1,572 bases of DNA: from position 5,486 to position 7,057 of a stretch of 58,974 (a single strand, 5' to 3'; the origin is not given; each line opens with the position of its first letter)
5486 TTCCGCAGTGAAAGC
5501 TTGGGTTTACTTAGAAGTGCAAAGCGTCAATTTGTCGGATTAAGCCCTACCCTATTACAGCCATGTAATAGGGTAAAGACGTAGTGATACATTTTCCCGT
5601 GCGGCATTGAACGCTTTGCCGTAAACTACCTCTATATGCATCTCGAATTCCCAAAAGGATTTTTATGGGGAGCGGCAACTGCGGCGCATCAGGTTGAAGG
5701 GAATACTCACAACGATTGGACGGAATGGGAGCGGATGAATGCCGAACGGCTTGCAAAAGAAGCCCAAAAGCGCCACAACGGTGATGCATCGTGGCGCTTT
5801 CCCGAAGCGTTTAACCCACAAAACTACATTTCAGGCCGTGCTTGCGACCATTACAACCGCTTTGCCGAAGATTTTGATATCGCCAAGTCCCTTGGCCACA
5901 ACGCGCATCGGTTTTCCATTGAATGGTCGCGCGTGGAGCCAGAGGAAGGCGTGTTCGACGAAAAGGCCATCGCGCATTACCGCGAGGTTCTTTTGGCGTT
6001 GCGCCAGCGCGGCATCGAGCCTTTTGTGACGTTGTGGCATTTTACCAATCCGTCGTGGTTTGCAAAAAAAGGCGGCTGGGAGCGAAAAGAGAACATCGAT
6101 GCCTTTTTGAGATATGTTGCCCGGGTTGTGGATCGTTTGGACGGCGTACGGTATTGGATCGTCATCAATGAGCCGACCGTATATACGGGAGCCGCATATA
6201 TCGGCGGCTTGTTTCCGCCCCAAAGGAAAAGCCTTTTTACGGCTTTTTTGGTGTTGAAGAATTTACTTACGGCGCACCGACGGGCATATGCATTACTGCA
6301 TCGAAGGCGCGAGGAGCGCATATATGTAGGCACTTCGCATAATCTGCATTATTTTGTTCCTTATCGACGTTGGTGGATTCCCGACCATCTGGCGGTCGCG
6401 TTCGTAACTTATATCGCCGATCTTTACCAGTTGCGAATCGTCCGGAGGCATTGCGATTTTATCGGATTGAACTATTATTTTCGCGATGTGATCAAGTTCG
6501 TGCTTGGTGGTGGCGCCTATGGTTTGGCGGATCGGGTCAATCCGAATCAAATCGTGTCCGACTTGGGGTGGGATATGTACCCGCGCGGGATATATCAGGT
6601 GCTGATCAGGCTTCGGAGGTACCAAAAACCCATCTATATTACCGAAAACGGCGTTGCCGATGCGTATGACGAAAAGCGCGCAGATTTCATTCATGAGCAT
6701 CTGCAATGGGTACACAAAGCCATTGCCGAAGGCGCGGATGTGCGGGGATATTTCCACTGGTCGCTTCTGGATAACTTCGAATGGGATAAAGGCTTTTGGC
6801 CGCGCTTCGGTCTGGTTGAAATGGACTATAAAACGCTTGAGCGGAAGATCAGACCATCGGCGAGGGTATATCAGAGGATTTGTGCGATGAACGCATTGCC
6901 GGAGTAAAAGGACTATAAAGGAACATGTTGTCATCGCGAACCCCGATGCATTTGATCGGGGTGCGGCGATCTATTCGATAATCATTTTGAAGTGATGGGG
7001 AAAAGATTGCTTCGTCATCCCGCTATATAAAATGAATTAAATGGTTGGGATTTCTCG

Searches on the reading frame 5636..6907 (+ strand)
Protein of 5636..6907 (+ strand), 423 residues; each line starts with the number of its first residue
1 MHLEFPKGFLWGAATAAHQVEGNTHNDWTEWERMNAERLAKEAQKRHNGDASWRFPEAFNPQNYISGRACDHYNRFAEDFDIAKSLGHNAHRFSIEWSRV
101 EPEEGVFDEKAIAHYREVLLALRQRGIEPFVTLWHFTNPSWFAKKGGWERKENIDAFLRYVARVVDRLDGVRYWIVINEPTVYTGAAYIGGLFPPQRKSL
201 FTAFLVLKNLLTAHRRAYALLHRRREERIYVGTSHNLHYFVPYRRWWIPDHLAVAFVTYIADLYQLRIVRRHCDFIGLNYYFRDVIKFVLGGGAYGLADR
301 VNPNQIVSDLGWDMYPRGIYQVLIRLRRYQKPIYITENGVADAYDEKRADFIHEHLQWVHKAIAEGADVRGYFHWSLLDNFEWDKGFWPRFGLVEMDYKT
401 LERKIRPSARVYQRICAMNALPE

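Call 25: search_protein_families(library=pfam, proteins=[window:5636-6907:+], max_evalue=0.00001)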
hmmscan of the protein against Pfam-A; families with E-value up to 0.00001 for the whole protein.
window:5636-6907:+ (423 aa): 1 family
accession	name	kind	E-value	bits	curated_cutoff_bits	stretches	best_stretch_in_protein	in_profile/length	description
PF00232.24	Glyco_hydro_1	-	4.8e-86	289.4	22.6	2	3-244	3-229/453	Glycosyl hydrolase family 1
